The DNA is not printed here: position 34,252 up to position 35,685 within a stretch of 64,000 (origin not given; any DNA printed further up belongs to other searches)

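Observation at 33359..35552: Identical 16-bp palindromes bracket the parAB operon: candidate non-canonical parS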

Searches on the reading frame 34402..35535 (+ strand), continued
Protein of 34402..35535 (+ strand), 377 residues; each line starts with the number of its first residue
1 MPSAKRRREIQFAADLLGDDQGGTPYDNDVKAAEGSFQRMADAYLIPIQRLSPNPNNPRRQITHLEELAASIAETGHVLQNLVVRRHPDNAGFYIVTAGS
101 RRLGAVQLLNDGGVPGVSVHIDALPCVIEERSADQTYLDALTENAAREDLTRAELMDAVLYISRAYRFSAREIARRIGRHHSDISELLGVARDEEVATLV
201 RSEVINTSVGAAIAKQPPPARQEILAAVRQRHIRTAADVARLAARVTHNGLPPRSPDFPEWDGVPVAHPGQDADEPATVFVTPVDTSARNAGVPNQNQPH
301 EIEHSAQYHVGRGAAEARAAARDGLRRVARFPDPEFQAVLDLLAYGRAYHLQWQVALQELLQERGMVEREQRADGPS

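Call 71: search_solved_structures(query=window:34402-35532:+, max_evalue=0.001, show_alignments=3)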
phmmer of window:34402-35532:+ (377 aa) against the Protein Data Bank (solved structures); distinct sequences matched with E-value up to 0.001: 9.
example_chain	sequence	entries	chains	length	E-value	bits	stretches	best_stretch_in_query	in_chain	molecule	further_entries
6t1f_A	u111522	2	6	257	2.9e-12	50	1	29-257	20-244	Chromosome-partitioning protein ParB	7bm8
7ol9_A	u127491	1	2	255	1e-08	38.3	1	43-234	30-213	Nucleoid occlusion protein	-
4umk_A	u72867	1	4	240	3.7e-08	36.5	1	33-206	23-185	PROBABLE CHROMOSOME-PARTITIONING PROTEIN PARB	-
7nfu_A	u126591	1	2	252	1.5e-07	34.5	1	40-229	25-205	Nucleoid occlusion protein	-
7ng0_A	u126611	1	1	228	1.9e-07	34.1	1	44-229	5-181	Nucleoid occlusion protein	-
6sdk_A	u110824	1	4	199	7.4e-07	32.2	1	46-206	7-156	Stage 0 sporulation protein J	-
7o0n_A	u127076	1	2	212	3.3e-05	26.7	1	45-231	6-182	ParB family protein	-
7bnk_A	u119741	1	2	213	4.3e-05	26.4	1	45-231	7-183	ParB family protein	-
7bnr_A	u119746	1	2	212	8.5e-05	25.4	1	45-231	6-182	ParB family protein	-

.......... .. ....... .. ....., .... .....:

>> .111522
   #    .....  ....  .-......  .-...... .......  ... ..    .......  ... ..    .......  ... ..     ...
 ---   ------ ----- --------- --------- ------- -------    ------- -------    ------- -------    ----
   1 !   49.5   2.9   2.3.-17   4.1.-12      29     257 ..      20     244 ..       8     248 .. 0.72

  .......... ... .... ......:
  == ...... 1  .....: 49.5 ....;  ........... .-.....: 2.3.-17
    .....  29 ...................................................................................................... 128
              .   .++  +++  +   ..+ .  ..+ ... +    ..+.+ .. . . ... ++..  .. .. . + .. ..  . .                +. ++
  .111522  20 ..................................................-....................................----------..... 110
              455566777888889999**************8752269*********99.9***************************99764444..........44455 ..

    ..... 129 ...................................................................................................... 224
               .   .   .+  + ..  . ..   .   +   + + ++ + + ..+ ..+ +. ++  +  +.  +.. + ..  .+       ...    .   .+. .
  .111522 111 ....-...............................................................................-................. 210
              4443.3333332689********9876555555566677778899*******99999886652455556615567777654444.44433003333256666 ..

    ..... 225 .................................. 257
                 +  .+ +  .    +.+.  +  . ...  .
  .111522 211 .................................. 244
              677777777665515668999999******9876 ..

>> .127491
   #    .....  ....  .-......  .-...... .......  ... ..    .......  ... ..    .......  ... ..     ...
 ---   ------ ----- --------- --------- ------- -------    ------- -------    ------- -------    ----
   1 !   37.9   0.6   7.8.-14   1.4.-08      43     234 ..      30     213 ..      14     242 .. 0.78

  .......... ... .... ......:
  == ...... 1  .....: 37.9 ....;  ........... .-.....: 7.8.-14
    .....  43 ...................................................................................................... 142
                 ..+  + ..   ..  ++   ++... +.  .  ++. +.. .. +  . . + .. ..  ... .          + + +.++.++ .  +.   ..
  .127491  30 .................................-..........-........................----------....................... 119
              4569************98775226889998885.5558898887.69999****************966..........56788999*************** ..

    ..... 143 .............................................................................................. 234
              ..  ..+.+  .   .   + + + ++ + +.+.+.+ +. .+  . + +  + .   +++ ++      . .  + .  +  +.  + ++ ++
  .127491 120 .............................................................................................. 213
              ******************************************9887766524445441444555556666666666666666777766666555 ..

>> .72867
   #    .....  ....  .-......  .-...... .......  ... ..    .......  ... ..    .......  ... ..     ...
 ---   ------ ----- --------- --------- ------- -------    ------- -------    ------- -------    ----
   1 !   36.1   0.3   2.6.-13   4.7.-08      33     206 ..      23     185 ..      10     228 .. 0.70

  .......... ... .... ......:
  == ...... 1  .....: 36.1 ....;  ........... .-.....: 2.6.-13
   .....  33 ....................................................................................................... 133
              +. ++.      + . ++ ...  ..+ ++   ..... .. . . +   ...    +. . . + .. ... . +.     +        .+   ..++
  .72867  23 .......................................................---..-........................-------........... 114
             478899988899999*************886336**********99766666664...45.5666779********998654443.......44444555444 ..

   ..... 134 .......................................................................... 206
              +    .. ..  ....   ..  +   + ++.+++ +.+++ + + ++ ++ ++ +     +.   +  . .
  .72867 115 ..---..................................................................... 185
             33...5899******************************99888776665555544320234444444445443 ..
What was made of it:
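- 34402..35535 (+): parB (377 aa). It has a ParB N-terminal domain with GSRRLGA and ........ motifs, and an HTH with recognition helix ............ Matches ParB-parS structure 6T1F at E = 2.9e-12 (call 71).
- Mapped on Caulobacter ParB-parS (6T1F, call 71), the Glu replaces N178, a residue that contacts DNA.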

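Call 89: find_related_loci(query=A4, collection=viral_contigs, flank=8000)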
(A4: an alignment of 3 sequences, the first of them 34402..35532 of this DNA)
Query A4 (377 aa) in viral_contigs; peptide patterns used: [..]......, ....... (x = any residue, [..] = any of these).
30 stretches matched a pattern, but none encodes a relative of the query by tblastn (E <= 1e-3).
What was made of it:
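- Tried and rejected: The viral-contig scan found none (call 89).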
